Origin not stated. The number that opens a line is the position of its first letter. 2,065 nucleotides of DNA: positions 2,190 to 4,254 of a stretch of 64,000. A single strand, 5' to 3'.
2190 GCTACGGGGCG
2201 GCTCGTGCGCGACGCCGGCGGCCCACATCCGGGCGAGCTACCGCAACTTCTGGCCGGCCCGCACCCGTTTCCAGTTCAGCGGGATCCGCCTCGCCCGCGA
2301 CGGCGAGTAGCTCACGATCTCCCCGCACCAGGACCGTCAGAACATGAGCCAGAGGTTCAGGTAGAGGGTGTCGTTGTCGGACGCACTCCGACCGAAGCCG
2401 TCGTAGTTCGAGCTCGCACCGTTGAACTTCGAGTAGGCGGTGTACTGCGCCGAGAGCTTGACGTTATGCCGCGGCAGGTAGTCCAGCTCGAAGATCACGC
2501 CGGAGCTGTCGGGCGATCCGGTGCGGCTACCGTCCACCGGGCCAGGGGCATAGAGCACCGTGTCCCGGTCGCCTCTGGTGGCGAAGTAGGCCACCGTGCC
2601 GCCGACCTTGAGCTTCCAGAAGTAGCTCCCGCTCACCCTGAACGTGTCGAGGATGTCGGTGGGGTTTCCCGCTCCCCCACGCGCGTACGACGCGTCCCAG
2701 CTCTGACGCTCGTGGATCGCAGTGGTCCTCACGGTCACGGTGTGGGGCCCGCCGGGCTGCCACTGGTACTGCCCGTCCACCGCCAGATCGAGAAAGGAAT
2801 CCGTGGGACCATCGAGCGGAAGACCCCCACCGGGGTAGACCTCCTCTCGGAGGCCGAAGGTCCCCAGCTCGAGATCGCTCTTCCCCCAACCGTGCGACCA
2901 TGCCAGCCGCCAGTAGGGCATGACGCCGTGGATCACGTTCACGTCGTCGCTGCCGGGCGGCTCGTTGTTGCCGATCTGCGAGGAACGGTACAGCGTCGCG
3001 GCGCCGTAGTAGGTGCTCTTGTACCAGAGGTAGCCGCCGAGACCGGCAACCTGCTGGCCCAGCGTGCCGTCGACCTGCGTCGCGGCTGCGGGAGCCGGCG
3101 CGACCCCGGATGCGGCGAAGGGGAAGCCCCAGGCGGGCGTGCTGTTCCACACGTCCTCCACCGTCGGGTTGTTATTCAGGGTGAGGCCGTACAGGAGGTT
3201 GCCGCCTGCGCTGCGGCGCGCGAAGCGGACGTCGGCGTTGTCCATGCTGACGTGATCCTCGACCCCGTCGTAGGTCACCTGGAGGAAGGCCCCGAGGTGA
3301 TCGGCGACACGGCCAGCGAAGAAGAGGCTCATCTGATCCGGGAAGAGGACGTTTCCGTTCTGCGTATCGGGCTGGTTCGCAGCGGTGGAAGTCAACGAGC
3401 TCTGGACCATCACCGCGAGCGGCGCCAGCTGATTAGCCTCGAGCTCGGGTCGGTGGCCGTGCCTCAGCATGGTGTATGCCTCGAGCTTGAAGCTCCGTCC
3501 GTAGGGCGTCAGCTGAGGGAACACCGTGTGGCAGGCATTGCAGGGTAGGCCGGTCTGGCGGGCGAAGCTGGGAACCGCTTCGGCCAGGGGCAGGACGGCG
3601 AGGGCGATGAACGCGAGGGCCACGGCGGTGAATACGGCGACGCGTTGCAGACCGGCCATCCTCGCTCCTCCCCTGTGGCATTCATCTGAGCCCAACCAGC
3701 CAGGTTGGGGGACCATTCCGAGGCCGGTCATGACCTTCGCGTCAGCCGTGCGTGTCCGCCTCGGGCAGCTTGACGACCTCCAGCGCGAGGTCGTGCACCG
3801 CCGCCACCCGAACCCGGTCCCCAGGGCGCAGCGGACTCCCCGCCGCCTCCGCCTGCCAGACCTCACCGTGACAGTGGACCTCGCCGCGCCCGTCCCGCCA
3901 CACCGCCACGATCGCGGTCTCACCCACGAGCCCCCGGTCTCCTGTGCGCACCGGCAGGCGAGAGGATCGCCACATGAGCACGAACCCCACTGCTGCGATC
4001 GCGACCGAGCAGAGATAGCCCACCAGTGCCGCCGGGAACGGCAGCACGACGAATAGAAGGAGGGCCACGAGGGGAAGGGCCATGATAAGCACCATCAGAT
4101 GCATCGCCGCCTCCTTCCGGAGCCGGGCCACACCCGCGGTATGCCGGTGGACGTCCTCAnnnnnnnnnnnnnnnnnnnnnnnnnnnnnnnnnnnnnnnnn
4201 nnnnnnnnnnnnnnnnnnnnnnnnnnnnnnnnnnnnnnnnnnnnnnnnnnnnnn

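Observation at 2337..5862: Operon resembling an outer-membrane metal-oxidation / extracellular electron-transfer conduit: blue-copper protein, dihaem cytochrome c, NfeD, and a Cyc2/Cyt572-like porin-cytochrome fusion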

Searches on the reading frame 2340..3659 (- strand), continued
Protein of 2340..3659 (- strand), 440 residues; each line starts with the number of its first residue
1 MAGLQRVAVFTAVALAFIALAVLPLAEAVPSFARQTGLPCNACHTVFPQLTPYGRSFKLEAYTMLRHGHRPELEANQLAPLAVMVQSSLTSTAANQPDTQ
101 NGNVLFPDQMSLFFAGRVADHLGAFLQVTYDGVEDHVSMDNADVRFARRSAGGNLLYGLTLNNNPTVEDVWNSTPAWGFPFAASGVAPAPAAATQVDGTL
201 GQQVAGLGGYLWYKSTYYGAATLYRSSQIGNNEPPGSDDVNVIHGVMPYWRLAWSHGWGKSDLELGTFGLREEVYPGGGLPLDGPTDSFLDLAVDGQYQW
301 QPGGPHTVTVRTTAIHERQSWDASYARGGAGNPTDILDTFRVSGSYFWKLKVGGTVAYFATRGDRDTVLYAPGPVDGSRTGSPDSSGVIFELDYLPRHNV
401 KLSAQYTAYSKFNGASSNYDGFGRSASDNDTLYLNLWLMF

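Call 27: find_encoding_contigs(protein=P0002, flank=8000, max_places=2)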
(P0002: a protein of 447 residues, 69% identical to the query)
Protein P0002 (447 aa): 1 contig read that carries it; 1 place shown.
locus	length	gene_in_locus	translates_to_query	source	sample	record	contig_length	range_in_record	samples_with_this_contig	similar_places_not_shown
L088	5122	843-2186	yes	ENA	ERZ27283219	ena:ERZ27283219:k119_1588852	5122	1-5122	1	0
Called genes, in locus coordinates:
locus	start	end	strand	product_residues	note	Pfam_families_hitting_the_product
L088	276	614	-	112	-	-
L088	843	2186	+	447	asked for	-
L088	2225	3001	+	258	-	PF17957:Big_7 (weak), PF00034:Cytochrom_C, PF13442:Cytochrome_CBB3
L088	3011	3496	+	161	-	-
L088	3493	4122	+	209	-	PF00355:Rieske (weak)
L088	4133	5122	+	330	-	?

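Call 28: find_encoding_contigs(protein=P0006, flank=8000, max_places=2)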
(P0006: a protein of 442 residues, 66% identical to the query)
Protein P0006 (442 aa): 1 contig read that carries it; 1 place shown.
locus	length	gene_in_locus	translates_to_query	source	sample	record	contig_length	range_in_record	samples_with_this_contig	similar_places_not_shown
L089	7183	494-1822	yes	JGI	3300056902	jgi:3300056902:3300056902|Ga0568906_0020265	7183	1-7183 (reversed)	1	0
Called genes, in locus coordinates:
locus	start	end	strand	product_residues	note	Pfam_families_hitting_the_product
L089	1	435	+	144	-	?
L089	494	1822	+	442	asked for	-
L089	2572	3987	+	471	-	PF02321:OEP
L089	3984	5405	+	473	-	PF25919:BSH_CusB, PF25973:BSH_CzcB, PF25944:Beta-barrel_RND (faint), PF25954:Beta-barrel_RND_2, PF25967:RND-MFP_C (weak), PF25975:CzcB_C, PF25989:YknX_C (weak)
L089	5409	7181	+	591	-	?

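Call 29: find_encoding_contigs(protein=P0003, flank=8000, max_places=2)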
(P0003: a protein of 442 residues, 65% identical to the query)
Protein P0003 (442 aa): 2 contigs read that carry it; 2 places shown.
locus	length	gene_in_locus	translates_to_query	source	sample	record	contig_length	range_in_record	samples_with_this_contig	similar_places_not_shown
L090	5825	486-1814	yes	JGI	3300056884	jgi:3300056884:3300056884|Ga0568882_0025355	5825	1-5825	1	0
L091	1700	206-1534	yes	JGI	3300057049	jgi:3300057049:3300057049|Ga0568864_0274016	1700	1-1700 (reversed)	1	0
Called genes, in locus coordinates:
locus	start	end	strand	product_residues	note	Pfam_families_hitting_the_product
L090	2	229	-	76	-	?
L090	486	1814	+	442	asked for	-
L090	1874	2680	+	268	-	PF00034:Cytochrom_C, PF13442:Cytochrome_CBB3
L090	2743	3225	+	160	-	-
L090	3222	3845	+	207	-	PF00355:Rieske (weak)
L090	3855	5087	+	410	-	PF00033:Cytochrome_B, PF13631:Cytochrom_B_N_2, PF00032:Cytochrom_B_C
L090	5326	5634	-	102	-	-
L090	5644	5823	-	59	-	?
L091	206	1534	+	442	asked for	-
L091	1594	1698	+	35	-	?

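Call 73: search_protein_representatives(protein=P0001)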
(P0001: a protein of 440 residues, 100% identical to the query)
Query: 440 residues. Proteins with E-value up to 0.001 (for the whole library): 3258; up to 1e-10: 1431; up to 1e-30: 460. The best 150 are listed.
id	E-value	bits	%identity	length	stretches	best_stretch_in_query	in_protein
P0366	3.9e-133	460.9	53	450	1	9-439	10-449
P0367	1.2e-120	419.8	50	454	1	9-440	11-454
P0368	5.1e-119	414.4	51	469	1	12-440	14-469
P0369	2.2e-118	412.3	50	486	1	14-440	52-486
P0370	7.2e-114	397.4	46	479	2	100-434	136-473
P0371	8.2e-114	397.3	47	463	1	5-440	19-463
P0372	4.3e-113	394.9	46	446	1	23-440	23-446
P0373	5.3e-111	388.0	51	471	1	14-440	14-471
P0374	4.1e-109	381.8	50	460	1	14-440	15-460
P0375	1.9e-108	379.6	50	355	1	84-440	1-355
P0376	1.1e-106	373.8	44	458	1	12-440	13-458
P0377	1.7e-106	373.1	45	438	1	14-440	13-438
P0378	4.2e-106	371.9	48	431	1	6-440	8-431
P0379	6.3e-106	371.3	47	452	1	15-440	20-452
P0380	5.6e-105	368.1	47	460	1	20-439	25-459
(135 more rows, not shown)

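Call 79: search_protein_families(library=ncbifam, proteins=[L003:10194-10676:+], max_evalue=0.001)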
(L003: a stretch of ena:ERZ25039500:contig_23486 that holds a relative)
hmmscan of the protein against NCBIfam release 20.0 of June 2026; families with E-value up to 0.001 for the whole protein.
L003:10194-10676:+ (160 aa): 1 family
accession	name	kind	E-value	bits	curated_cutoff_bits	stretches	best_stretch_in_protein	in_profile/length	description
NF038216.1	ABZJ_00895_fam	subfamily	0.00057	19.8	33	1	14-99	34-118/134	ABZJ_00895 family protein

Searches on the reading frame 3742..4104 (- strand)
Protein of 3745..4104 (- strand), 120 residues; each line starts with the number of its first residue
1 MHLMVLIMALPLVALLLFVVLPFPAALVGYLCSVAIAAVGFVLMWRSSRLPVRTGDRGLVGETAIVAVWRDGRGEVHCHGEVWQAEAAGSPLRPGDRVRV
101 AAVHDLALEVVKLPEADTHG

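Call 4: search_protein_families(library=pfam, proteins=[window:3745-4104:-], max_evalue=1)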
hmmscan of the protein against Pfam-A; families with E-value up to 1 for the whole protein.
seq(120 aa): 4 families
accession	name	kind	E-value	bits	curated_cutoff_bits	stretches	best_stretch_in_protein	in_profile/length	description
PF01957.25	NfeD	-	4.6e-12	46.4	29.1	1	58-112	3-57/57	NfeD-like C-terminal, partner-binding domain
PF13571.11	DUF4133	-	0.0028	18.4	25.2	1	5-63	19-77/91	Domain of unknown function (DUF4133)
PF08491.16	SE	-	0.25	10.8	20.1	1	15-46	235-266/276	Squalene epoxidase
PF13567.11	DUF4131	-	0.77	9.9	31.6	0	6-54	9-57/165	Domain of unknown function (DUF4131)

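Call 5: search_protein_families(library=ncbifam, proteins=[window:3745-4104:-], max_evalue=1)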
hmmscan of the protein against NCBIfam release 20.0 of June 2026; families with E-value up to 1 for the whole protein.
seq(120 aa): 0 families

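Call 79: search_protein_families(library=ncbifam, proteins=[L093:7576-9414:+, L093:11323-13320:+], max_evalue=0.001)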
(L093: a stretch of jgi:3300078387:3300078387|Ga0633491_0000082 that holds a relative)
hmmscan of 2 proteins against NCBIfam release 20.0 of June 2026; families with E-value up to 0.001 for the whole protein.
L093:7576-9414:+ (612 aa): 53 families (the best 25 are shown)
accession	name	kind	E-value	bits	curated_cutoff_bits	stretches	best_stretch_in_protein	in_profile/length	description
NF009410.0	PRK12771.1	subfamily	2.3e-128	429.3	516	2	9-269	41-292/566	NAD(P)-binding protein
NF009454.0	PRK12814.1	equivalog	5e-106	355.6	916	2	17-269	103-347/657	putative NADPH-dependent glutamate synthase small subunit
NF010590.0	PRK13984.1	equivalog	2.6e-102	342.9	946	1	18-450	198-609/611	putative oxidoreductase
NF009414.0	PRK12778.1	equivalog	1.3e-84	284.9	1103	2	17-269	338-594/752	bifunctional dihydroorotate dehydrogenase B NAD binding subunit/NADPH-dependent glutamate synthase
TIGR01316.1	gltA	equivalog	6.1e-82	275.8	471.75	2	16-269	36-296/449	NADPH-dependent glutamate synthase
TIGR01318.1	gltD_gamma_fam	subfamily_domain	7e-74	249.1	482.95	2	17-269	49-306/467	glutamate synthase, small subunit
TIGR03315.1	Se_ygfK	equivalog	9.6e-74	248.4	835.3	2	17-266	446-687/1012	putative selenate reductase subunit YgfK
NF009408.0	PRK12769.1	equivalog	7.4e-67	225.9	1003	2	18-269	236-492/659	formate-dependent uric acid utilization protein AegA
NF009415.0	PRK12779.1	equivalog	8.3e-65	219.2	1519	2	19-269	211-471/944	putative bifunctional glutamate synthase subunit beta/2-polyprenylphenol hydroxylase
TIGR01317.1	GOGAT_sm_gam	subfamily_domain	1.4e-63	215.4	447.7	1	20-450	54-481/485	glutamate synthase small subunit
NF009413.0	PRK12775.1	equivalog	1.5e-54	185.2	1895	2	18-270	341-596/1006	putative trifunctional 2-polyprenylphenol hydroxylase/glutamate synthase subunit beta/ferritin domain-containing protein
NF009409.0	PRK12770.1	subfamily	7.1e-53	179.9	343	2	97-268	4-196/360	putative glutamate synthase subunit beta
NF009451.0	PRK12809.1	equivalog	2e-49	168.5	1154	2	17-267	218-473/639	formate-dependent uric acid utilization protein YgfT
NF045663.1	diclust_near_Sec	equivalog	2.6e-44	151.5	530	2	17-224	19-212/759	pyridine nucleotide-disulfide oxidoreductase/dicluster-binding protein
NF045599.1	bili_reduct_long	exception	1.1e-12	47.1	750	1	113-270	380-529/641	bilirubin reductase, long form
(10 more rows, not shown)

L093:11323-13320:+ (665 aa): 20 families
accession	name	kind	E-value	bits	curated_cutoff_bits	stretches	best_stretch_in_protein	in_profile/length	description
TIGR04485.1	thiosulf_SoxX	equivalog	2e-26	92.5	61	2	274-339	2-75/78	sulfur oxidation c-type cytochrome SoxX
TIGR02603.1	CxxCH_TIGR02603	domain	7.8e-23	81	68.15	1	263-315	1-52/134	putative heme-binding domain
NF040971.1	cytc_ExtS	equivalog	1e-19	70.9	100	1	262-449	75-260/262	selenite/tellurite reduction operon c-type cytochrome lipoprotein ExtS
NF050122.1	bc1_QcrC_actin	exception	4.1e-15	55.8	200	1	164-341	40-210/253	cytochrome bc1 complex diheme cytochrome c subunit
NF045773.1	cytochro_C550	exception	1.4e-12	47.5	125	0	265-339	49-116/118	cytochrome c550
NF045774.1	cytochro_C551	exception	7.3e-12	45.2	118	1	262-340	36-107/110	cytochrome c551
TIGR00782.1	ccoP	equivalog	1.4e-11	44.2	179.95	1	219-289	164-226/285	cytochrome-c oxidase, cbb3-type subunit III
NF011055.0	PRK14487.1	subfamily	3.1e-09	36.6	218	0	291-332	109-150/212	cbb3-type cytochrome c oxidase subunit II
NF011054.0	PRK14486.1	equivalog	5.5e-09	35.9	447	0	291-335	104-148/294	putative bifunctional cbb3-type cytochrome c oxidase subunit II/cytochrome c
NF040606.1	CytoC_perox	subfamily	6.1e-06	25.7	150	0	338-383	272-317/524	di-heme-cytochrome C peroxidase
TIGR04494.1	c550_PedF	equivalog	6.5e-06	26.1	122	0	274-326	59-112/133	cytochrome c-550 PedF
TIGR00781.1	ccoO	equivalog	7.2e-06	25.9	200.65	0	291-335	103-147/232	cytochrome-c oxidase, cbb3-type subunit II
NF049874.1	PdsA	exception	1.6e-05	24.9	330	0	229-313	90-164/198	periplasmic diheme shuttle PdsA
NF033864.1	cytochrome579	equivalog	4.9e-05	23.2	280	0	265-290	49-75/179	cytochrome 579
TIGR03508.1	decahem_SO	subfamily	9.3e-05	22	192.2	1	74-186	3-106/258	DmsE family decaheme c-type cytochrome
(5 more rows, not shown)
